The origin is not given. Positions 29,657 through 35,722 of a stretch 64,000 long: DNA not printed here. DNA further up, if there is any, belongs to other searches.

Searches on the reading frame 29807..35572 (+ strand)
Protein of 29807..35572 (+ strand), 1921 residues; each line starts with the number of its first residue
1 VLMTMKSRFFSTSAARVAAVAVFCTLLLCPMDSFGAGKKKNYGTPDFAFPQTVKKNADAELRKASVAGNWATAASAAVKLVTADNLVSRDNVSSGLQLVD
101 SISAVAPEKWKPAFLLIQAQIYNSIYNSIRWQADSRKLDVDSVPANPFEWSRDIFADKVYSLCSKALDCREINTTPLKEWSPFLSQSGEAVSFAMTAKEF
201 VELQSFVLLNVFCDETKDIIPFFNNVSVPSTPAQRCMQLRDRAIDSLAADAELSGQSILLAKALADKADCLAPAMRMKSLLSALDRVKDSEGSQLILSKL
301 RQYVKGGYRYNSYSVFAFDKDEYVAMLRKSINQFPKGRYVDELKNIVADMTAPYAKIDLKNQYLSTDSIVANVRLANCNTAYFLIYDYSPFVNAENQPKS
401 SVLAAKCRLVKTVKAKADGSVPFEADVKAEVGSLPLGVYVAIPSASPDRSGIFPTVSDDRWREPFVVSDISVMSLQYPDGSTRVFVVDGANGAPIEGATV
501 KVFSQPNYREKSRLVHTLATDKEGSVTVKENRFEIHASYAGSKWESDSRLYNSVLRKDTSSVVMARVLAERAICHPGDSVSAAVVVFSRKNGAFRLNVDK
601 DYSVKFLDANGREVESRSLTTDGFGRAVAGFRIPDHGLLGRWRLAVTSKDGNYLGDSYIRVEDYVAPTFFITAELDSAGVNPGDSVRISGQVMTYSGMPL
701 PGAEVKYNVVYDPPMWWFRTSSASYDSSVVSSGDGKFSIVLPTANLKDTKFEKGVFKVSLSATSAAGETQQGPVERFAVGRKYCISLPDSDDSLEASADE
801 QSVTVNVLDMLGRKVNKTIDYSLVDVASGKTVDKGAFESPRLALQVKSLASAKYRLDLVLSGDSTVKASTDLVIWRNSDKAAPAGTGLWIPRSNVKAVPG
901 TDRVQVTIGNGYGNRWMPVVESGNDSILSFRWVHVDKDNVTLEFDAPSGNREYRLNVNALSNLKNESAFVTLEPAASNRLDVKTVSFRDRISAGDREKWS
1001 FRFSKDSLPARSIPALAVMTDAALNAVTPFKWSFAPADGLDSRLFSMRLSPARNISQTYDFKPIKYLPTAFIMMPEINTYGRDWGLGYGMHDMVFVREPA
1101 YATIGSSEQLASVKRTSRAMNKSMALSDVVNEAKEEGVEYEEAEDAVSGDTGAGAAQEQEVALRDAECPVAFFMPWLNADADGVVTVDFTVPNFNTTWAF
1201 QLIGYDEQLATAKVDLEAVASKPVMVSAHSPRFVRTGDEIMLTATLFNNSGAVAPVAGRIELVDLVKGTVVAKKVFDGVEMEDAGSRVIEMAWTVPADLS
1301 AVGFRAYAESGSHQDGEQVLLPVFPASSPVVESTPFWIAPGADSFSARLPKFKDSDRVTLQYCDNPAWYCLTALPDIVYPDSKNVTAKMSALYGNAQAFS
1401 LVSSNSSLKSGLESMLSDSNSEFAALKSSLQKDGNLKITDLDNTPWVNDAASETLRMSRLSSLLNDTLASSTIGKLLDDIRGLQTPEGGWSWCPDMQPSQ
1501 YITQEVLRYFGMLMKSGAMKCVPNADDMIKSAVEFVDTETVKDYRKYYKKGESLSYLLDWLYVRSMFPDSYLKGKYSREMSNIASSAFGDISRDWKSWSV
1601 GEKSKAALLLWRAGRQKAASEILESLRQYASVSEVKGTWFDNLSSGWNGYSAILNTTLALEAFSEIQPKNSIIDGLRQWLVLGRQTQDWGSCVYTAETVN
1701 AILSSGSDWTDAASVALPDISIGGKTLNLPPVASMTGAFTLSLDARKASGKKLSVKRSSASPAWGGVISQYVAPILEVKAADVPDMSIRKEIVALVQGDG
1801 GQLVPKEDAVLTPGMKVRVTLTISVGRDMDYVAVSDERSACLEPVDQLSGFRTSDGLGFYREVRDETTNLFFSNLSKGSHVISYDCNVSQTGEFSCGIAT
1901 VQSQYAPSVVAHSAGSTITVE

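Call 56: search_protein_families(library=pfam, proteins=[window:29807-35572:+])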
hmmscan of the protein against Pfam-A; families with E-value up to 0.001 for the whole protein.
window:29807-35572:+ (1921 aa): 5 families
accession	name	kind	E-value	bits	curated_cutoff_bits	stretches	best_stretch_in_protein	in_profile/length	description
PF17973.7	bMG10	-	2e-27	96.4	26.2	1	1788-1907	4-130/131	Bacterial Alpha-2-macroglobulin MG10 domain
PF00207.28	A2M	-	7.7e-14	51.7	21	1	1171-1253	2-85/92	Alpha-2-macroglobulin family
PF01835.25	MG2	-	2e-11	44.5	32.8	1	568-661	5-96/96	MG2 domain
PF13620.12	CarboxypepD_reg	-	3e-08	34.3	32.3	0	484-542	4-59/82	Carboxypeptidase regulatory-like domain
PF10670.15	DUF4198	-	0.00015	22.4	34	0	689-744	150-198/209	Domain of unknown function (DUF4198)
